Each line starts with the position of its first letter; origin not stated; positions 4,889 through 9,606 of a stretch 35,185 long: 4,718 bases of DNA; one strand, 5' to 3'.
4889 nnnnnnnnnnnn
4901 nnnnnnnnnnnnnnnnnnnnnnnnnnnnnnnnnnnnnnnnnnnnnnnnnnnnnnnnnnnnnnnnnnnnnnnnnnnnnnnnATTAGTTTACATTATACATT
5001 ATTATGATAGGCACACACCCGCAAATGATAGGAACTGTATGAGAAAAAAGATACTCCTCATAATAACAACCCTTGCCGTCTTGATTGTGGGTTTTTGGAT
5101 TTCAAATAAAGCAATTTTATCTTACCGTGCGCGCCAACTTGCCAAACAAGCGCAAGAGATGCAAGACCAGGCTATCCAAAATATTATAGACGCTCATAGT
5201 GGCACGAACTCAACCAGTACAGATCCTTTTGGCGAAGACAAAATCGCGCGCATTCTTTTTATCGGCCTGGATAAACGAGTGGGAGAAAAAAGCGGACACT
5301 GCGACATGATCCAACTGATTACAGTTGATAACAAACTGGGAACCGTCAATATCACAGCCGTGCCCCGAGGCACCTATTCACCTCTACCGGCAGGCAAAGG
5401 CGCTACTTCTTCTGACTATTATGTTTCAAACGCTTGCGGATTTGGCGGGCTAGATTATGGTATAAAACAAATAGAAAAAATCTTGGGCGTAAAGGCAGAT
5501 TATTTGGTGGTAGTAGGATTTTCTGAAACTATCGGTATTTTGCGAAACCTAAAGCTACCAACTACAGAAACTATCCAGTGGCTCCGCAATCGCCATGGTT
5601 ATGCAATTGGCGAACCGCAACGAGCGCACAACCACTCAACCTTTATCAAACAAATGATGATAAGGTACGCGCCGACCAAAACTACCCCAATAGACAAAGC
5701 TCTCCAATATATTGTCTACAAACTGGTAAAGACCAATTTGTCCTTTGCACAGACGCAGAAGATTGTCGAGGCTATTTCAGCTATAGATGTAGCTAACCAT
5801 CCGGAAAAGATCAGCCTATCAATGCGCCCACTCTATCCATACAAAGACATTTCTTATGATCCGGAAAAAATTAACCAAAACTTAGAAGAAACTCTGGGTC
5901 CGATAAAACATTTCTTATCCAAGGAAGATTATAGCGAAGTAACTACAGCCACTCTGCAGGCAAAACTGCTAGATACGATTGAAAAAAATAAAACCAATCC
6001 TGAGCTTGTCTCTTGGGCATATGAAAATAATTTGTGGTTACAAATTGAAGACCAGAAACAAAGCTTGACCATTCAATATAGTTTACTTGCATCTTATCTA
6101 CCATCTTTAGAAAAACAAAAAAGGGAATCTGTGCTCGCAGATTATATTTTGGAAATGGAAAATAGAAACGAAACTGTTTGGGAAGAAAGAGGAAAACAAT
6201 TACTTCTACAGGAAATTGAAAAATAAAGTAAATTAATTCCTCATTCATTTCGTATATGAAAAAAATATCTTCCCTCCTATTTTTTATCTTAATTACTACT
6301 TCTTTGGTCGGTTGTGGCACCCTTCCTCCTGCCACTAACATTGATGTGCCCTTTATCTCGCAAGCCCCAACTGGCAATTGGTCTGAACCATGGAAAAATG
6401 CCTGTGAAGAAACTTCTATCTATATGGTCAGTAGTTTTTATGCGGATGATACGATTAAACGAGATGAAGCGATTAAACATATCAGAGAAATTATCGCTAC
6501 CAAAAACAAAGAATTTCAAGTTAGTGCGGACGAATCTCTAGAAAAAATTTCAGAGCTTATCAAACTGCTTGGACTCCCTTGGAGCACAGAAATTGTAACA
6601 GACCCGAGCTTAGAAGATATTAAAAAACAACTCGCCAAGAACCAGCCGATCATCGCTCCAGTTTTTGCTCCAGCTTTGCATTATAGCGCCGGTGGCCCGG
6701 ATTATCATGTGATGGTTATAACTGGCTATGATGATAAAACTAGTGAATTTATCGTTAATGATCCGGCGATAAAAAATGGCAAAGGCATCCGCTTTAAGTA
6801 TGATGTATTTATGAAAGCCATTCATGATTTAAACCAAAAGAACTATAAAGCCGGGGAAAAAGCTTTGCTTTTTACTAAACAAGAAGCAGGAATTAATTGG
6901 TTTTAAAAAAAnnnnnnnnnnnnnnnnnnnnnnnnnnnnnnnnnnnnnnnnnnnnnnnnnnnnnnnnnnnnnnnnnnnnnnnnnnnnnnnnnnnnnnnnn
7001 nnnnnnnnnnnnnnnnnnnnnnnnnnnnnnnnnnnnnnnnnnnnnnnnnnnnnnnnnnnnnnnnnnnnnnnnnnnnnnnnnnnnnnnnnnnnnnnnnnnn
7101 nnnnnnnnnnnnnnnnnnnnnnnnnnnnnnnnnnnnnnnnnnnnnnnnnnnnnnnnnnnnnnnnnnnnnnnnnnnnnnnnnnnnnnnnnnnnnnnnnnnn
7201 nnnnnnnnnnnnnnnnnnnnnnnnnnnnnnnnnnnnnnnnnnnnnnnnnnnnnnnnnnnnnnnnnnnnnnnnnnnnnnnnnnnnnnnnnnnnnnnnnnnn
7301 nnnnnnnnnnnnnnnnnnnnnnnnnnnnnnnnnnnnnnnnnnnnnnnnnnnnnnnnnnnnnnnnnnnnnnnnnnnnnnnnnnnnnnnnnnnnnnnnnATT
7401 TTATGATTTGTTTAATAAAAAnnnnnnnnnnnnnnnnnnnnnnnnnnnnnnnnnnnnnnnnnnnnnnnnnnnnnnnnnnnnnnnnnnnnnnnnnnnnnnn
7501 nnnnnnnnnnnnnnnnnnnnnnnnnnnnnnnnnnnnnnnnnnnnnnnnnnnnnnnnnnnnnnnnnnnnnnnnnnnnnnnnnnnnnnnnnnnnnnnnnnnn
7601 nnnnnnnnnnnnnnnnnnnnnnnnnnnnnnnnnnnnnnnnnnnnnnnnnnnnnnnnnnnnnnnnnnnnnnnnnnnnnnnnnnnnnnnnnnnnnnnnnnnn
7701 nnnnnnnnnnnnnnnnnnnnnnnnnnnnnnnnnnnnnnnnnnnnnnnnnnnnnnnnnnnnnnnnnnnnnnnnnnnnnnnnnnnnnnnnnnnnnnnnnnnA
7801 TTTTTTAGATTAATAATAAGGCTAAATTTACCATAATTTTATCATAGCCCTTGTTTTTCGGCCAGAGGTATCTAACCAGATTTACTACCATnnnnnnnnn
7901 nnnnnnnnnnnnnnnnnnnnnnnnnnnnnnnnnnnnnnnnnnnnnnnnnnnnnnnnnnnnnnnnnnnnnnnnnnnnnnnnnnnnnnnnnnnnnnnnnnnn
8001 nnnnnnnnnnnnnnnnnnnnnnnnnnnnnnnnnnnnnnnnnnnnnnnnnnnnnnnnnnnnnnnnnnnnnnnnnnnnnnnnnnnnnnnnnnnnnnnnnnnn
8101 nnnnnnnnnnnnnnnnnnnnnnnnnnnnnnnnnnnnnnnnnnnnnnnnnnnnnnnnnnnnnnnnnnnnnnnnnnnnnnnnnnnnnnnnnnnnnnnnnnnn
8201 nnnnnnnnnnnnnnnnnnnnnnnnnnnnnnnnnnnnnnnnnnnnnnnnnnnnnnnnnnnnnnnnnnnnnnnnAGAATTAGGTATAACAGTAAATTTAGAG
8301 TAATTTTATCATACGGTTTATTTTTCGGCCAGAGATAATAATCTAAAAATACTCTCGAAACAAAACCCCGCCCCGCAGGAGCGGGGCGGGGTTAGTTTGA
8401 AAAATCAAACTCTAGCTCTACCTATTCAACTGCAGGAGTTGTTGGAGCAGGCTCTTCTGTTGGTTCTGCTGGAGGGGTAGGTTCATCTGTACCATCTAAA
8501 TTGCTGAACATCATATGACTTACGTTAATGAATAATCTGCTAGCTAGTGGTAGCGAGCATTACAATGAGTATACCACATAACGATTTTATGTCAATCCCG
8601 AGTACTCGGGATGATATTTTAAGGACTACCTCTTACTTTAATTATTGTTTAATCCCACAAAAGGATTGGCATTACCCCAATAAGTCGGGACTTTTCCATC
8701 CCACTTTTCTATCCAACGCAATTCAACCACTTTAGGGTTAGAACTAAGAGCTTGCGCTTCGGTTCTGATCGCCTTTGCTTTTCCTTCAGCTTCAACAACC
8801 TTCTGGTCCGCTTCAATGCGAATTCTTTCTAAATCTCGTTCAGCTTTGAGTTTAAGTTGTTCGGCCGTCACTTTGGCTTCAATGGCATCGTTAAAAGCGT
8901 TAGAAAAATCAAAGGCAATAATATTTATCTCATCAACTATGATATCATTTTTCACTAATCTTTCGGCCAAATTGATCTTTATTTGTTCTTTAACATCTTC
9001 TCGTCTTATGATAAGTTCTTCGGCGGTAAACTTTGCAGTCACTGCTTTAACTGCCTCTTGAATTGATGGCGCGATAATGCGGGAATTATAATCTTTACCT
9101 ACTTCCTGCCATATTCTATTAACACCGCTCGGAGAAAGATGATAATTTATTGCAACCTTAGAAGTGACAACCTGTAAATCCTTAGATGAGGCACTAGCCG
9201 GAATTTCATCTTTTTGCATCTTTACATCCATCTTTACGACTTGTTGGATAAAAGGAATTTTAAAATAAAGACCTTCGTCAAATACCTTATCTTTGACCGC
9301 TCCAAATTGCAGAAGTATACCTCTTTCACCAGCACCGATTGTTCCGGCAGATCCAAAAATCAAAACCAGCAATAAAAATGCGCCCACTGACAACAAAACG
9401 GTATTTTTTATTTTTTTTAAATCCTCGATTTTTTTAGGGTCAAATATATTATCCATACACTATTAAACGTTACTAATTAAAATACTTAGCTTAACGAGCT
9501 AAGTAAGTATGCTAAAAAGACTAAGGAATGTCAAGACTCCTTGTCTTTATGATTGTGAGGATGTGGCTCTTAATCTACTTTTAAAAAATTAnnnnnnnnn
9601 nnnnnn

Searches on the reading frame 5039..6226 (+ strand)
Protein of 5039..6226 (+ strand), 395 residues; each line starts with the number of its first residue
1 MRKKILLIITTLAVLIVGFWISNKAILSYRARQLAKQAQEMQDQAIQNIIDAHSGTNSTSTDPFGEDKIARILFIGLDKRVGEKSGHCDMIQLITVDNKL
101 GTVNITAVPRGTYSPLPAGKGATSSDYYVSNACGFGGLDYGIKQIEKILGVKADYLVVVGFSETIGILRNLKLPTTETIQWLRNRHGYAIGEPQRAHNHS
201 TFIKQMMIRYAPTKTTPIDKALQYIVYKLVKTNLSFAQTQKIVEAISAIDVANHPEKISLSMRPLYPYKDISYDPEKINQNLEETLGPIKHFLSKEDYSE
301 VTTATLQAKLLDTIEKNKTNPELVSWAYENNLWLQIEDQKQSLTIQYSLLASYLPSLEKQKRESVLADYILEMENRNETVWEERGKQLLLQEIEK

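Call 57: search_protein_families(library=pfam, proteins=[window:5039-6226:+], max_evalue=0.001)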
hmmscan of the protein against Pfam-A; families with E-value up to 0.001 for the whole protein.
window:5039-6226:+ (395 aa): 1 family
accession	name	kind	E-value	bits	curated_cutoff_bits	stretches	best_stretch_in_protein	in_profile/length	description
PF03816.19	LytR_cpsA_psr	-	1.4e-08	35.5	24.6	1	88-164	2-76/150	LytR_cpsA_psr family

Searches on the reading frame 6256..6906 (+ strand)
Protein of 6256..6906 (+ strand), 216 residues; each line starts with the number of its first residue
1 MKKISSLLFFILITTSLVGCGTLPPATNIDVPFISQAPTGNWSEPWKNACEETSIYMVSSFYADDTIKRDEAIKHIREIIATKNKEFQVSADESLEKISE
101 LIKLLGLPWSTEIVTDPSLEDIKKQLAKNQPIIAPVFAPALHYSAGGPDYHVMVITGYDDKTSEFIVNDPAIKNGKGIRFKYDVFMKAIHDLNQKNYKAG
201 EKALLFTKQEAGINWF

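Call 57: search_protein_families(library=pfam, proteins=[window:6256-6906:+], max_evalue=0.001)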
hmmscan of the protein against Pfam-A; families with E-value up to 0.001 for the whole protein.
window:6256-6906:+ (216 aa): 2 families
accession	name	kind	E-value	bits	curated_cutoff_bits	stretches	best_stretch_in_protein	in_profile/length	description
PF13529.12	Peptidase_C39_2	-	1.4e-16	61.8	24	1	29-171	1-143/143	Peptidase_C39 like family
PF12385.14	Peptidase_C70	-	9.8e-09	35.7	19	1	47-173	17-126/141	Papain-like cysteine protease AvrRpt2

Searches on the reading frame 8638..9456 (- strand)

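Call 57: search_protein_families(library=pfam, proteins=[window:8638-9456:-], max_evalue=0.001)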
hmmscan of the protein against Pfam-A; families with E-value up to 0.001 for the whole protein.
window:8638-9456:- (272 aa): 1 family
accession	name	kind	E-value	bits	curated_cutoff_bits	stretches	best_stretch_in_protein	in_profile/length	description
PF01145.31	Band_7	-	6.8e-32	111.4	23.6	1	39-215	2-166/176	SPFH domain / Band 7 family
